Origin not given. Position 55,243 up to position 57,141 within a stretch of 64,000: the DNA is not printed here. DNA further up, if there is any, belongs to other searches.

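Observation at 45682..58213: Cell-envelope glycan cluster with DPA-pathway-like logic (polyprenyl-P-sugar GT2, oxidase + reductase pair, flippase, GT-C transferase), largely pseudogenised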

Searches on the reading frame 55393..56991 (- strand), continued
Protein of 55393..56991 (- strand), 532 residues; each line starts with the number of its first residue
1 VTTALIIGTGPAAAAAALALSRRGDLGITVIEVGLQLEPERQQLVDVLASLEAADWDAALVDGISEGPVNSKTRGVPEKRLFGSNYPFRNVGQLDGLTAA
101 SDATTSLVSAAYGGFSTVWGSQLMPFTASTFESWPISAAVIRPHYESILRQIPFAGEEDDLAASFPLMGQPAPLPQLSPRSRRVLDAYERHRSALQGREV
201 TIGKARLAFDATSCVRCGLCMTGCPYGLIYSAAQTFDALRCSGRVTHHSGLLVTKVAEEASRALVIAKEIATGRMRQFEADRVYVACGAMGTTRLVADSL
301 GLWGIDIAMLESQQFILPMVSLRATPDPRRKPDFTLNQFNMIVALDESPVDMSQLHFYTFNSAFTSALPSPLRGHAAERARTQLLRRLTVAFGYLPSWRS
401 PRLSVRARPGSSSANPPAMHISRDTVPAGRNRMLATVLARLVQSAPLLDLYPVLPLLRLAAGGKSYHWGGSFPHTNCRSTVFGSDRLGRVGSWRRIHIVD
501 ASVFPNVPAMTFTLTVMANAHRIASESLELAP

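Call 50: search_solved_structures(query=A3, max_evalue=10, show_alignments=0)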
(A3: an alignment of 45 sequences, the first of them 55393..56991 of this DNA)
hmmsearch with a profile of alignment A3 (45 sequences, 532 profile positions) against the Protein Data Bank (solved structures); distinct sequences matched with E-value up to 10: 76 (the best 60 are shown).
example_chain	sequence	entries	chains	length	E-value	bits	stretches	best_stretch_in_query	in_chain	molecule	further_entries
8rja_F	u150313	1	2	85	0.0048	18.6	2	200-231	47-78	NAD(P)H-quinone oxidoreductase subunit I, chloroplastic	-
6cz7_B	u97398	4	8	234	0.0056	18.4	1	210-235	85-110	4Fe-4S ferredoxin, iron-sulfur binding domain protein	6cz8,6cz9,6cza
9lay_B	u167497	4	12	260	0.1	14.2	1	205-235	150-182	4Fe-4S ferredoxin iron-sulfur binding domain protein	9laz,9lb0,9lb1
5t5i_F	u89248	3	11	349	0.26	12.9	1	204-227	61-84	Tungsten formylmethanofuran dehydrogenase subunit fwdF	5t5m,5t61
6f97_A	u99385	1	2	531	0.33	12.6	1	463-525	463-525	5-(hydroxymethyl)furfural oxidase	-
1y4z_B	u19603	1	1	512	0.33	12.5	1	209-231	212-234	Respiratory nitrate reductase 1 beta chain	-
3egw_B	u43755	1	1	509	0.35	12.5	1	209-231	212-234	Respiratory nitrate reductase 1 beta chain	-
7p62_I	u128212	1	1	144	0.35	12.5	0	212-230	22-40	NADH-quinone oxidoreductase subunit I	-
7p69_I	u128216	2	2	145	0.36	12.4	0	212-230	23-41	NADH-quinone oxidoreductase subunit I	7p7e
7p61_I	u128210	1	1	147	0.37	12.4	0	212-230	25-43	NADH-quinone oxidoreductase subunit I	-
9g03_E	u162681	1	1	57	0.38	12.4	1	200-227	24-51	Ferredoxin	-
7p7k_I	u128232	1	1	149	0.39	12.3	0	212-230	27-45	NADH-quinone oxidoreductase subunit I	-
7dve_A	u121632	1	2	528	0.49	12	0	5-55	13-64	6'''-hydroxyparomomycin C oxidase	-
4udp_A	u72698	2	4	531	0.51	11.9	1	463-525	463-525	GLUCOSE-METHANOL-CHOLINE OXIDOREDUCTASE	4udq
1coy_A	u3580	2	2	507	0.55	11.8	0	275-297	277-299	CHOLESTEROL OXIDASE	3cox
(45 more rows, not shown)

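Call 53: predict_structure(alignment_id=A2)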
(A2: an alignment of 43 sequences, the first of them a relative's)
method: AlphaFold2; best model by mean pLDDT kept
length: 654 residues; sequences in the alignment: 43
mean_pLDDT: 81.3   pTM: 0.81
mean pLDDT of the five models: 81.3, 76.8, 76.6, 75.9, 67.1
residues with pLDDT >= 90: 210; 70-90: 333; 50-70: 69; < 50: 42
segments of 3 or more residues with pLDDT < 50: 1-6, 8-19, 592-596, 642-654
pLDDT, mean of each block of 10 residues (from residue 1): 45 45 82 97 93 81 94 97 93 95 76 69 87 79 74 91 89 87 89 91 83 57 77 82 86 87 88 89 87 95 89 80 86 84 68 90 93 88 79 87 77 74 85 56 55 81 94 91 77 77 91 95 89 91 84 87 92 90 56 50 85 91 95 70 43 33
secondary structure, 60 per line:
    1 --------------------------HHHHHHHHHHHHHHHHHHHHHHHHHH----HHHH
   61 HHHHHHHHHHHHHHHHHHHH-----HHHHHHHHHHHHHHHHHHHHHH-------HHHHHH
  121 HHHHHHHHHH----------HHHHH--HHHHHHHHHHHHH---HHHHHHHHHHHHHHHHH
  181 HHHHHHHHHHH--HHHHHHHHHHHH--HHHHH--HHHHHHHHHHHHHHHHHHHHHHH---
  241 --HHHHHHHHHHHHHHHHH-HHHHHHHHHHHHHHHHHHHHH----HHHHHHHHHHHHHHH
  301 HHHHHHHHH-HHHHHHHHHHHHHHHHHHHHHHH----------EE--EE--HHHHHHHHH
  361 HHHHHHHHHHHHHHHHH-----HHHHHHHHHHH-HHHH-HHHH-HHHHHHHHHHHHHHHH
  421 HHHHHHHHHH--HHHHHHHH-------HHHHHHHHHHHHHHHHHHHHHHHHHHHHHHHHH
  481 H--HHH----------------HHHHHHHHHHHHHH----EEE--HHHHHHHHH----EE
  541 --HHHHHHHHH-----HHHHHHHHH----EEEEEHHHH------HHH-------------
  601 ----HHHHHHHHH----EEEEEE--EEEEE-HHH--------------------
elements in order: H27-52 H57-80 H86-107 H115-130 H141-145 H148-160 H164-191 H194-205 H208-212 H215-237 H243-259 H261-281 H286-309 H311-333 H352-377 H383-393 H395-398 H400-403 H405-430 H433-440 H448-481 H503-516 E521-523 H526-534 H543-551 H557-565 E570-574 H575-578 H605-613 E618-623 E626-630

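Call 56: fold_search(model_id=the predicted structure, library=pdb)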
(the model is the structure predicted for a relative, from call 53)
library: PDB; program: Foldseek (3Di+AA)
matches with E <= 10: 452; with E <= 0.001: 22
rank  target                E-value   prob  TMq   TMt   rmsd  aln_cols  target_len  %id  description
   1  9n9j_I                1.2e-08  1.00  0.51  0.48  13.3       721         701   12  Structure of a GRP94 folding intermediate engaged with a CCDC134- and FKBP11-bound secretory translocon (released 2025-11-19)
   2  8b6l_I                4.4e-08  1.00  0.50  0.48  13.2       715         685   13  Subtomogram average of the human Sec61-TRAP-OSTA-translocon (released 2022-12-07)
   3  7oci_F                7.3e-08  1.00  0.51  0.52  11.4       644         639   14  Cryo-EM structure of yeast Ost6p containing oligosaccharyltransferase complex (released 2022-02-16)
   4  7zlh_A                1.5e-07  1.00  0.43  0.43  11.5       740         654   12  Cryo-EM structure of C-mannosyltransferase CeDPY19, in apo state, bound to CMT2-Fab and anti-Fab nanobody (released 2023-01-11)
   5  6ftg_5                2.1e-07  1.00  0.50  0.50  12.8       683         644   13  Subtomogram average of OST-containing ribosome-translocon complexes from canine rough microsomal membranes (released 2018-03-21)
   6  8age_A                3.0e-07  1.00  0.51  0.52  10.6       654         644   12  Structure of yeast oligosaccharylransferase complex with acceptor peptide bound (released 2022-12-07)
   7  6s7o_A                3.9e-07  1.00  0.52  0.52  10.5       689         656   12  Cryo-EM structure of human oligosaccharyltransferase complex OST-A (released 2019-12-18)
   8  8agb_A                4.1e-07  1.00  0.53  0.54  13.0       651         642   12  Structure of yeast oligosaccharylransferase complex with lipid-linked oligosaccharide bound (released 2022-12-07)
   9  8agc_A                4.6e-07  1.00  0.51  0.48  13.0       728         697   13  Structure of yeast oligosaccharylransferase complex with lipid-linked oligosaccharide and non-acceptor peptide bound (released 2022-12-07)
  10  6ezn_F                4.6e-07  1.00  0.49  0.50  15.2       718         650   14  Cryo-EM structure of the yeast oligosaccharyltransferase (OST) complex (released 2018-01-17)
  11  7zli_A                7.3e-07  1.00  0.42  0.42  12.3       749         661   11  Cryo-EM structure of C-mannosyltransferase CeDPY19, in complex with Dol25-P-Man and bound to CMT2-Fab and anti-Fab nan (released 2023-01-11)
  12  7zlg_A                1.1e-06  1.00  0.42  0.41  12.5       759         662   11  Cryo-EM structure of C-mannosyltransferase CeDPY19, in complex with acceptor peptide and bound to CMT2-Fab and anti-Fa (released 2023-01-11)
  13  8pn9_A                1.3e-06  1.00  0.52  0.52  10.1       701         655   12  Structure of human oligosaccharyltransferase OST-A complex bound to NGI-1 (released 2024-05-08)
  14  6s7t_A                1.3e-06  1.00  0.49  0.46  11.5       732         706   11  Cryo-EM structure of human oligosaccharyltransferase complex OST-B (released 2019-12-18)
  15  6c26_A                1.3e-06  1.00  0.50  0.50  14.0       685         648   14  The Cryo-EM structure of a eukaryotic oligosaccharyl transferase complex (released 2018-01-31)
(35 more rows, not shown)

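Call 63: search_protein_families(library=pfam, proteins=[L022:8823-10013:+, L020:8932-9942:+, L022:5085-6689:-, L022:6964-8298:+, L022:6922-7752:-, L022:12923-13894:-, L022:15095-16666:+, L022:2386-4155:-, L020:12780-13856:+], max_evalue=0.001)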
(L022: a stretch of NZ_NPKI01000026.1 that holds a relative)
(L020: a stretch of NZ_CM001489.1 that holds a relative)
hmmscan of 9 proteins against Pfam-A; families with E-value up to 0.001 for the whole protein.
L022:8823-10013:+ (397 aa): 4 families
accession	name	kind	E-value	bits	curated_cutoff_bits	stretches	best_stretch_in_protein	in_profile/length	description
PF00535.33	Glycos_transf_2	-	1.4e-22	80.9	23.3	1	68-239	1-167/168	Glycosyl transferase family 2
PF13641.12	Glyco_tranf_2_3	-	2.4e-12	47.8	27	1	64-291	1-224/230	Glycosyltransferase like family 2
PF13506.12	Glyco_transf_21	-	1.8e-05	24.7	21.7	1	146-291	26-169/174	Glycosyl transferase family 21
PF13632.12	Glyco_trans_2_3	-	3.2e-05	24.3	27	1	155-290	3-135/198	Glycosyl transferase family group 2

L020:8932-9942:+ (337 aa): 4 families
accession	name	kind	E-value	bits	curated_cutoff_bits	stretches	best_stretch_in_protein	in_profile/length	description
PF00535.33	Glycos_transf_2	-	3.5e-22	79.5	23.3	1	43-207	5-167/168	Glycosyl transferase family 2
PF13641.12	Glyco_tranf_2_3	-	4.6e-13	50.1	27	1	34-248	1-216/230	Glycosyltransferase like family 2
PF13632.12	Glyco_trans_2_3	-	9.5e-08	32.5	27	1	123-260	3-137/198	Glycosyl transferase family group 2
PF13506.12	Glyco_transf_21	-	2.9e-07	30.6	21.7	1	114-259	26-169/174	Glycosyl transferase family 21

L022:5085-6689:- (535 aa): 1 family
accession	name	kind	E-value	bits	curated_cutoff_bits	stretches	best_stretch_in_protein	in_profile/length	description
PF24793.1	GINT1_N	-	2.2e-31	109.5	27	1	259-467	54-265/304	Glucosamine inositolphosphorylceramide transferase 1, N-terminal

L022:6964-8298:+ (445 aa): 2 families
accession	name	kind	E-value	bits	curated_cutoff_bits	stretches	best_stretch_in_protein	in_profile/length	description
PF00150.24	Cellulase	-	1.8e-09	37.9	23.5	1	69-390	4-267/272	Cellulase (glycosyl hydrolase family 5)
PF02836.23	Glyco_hydro_2_C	-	2.2e-05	24.2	21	0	233-371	102-225/302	Glycosyl hydrolases family 2, TIM barrel domain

L022:6922-7752:- (277 aa): 0 families

L022:12923-13894:- (324 aa): 6 families
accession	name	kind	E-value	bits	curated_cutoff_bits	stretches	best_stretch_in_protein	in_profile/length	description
PF13489.12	Methyltransf_23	-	9.4e-13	48.7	27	1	127-269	21-162/164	Methyltransferase domain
PF08242.18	Methyltransf_12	-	7.1e-12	46.4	30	1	134-215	2-89/98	Methyltransferase domain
PF08241.18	Methyltransf_11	-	1.8e-10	41.8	21.2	1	133-215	1-84/95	Methyltransferase domain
PF13649.12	Methyltransf_25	-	9.2e-10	39.5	27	1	132-214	1-89/97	Methyltransferase domain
PF13847.12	Methyltransf_31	-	1.9e-09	37.8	27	1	131-213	6-96/145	Methyltransferase domain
PF01728.25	FtsJ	-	0.0004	20.8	24.1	1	116-194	10-84/181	FtsJ-like methyltransferase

L022:15095-16666:+ (524 aa): 3 families
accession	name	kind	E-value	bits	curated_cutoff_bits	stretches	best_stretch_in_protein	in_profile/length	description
PF00722.28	Glyco_hydro_16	-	6.6e-18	65.2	22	1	65-235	12-158/175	Glycosyl hydrolases family 16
PF03935.22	SKN1_KRE6_Sbg1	-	1.6e-12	47.1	30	1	193-271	381-456/501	Beta-glucan synthesis-associated protein SKN1/KRE6/Sbg1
PF00353.25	HemolysinCabind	-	1.3e-09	38.2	23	1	392-424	2-34/36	RTX calcium-binding nonapeptide repeat (4 copies)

L022:2386-4155:- (590 aa): 5 families
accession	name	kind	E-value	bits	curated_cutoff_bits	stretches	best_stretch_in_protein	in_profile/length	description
PF13439.12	Glyco_transf_4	-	9.3e-27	94.5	28.5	1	223-383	1-165/170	Glycosyltransferase Family 4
PF00534.26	Glycos_transf_1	-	4.4e-25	88.6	26.4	1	391-539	9-156/172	Glycosyl transferases group 1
PF13579.12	Glyco_trans_4_4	-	9e-25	88.3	29.7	1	224-383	1-158/158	Glycosyl transferase 4-like domain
PF13692.12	Glyco_trans_1_4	-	6.6e-24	85.2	27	1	399-537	3-138/142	Glycosyl transferases group 1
PF20706.3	GT4-conflict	-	1.1e-10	41.5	26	1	344-517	139-323/385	Family 4 Glycosyltransferase in conflict systems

L020:12780-13856:+ (359 aa): 2 families
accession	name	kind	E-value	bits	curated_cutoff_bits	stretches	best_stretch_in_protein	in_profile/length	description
PF00722.28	Glyco_hydro_16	-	4e-17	62.7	22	1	182-312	28-140/175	Glycosyl hydrolases family 16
PF03935.22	SKN1_KRE6_Sbg1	-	0.0004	19.4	30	0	321-357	415-451/501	Beta-glucan synthesis-associated protein SKN1/KRE6/Sbg1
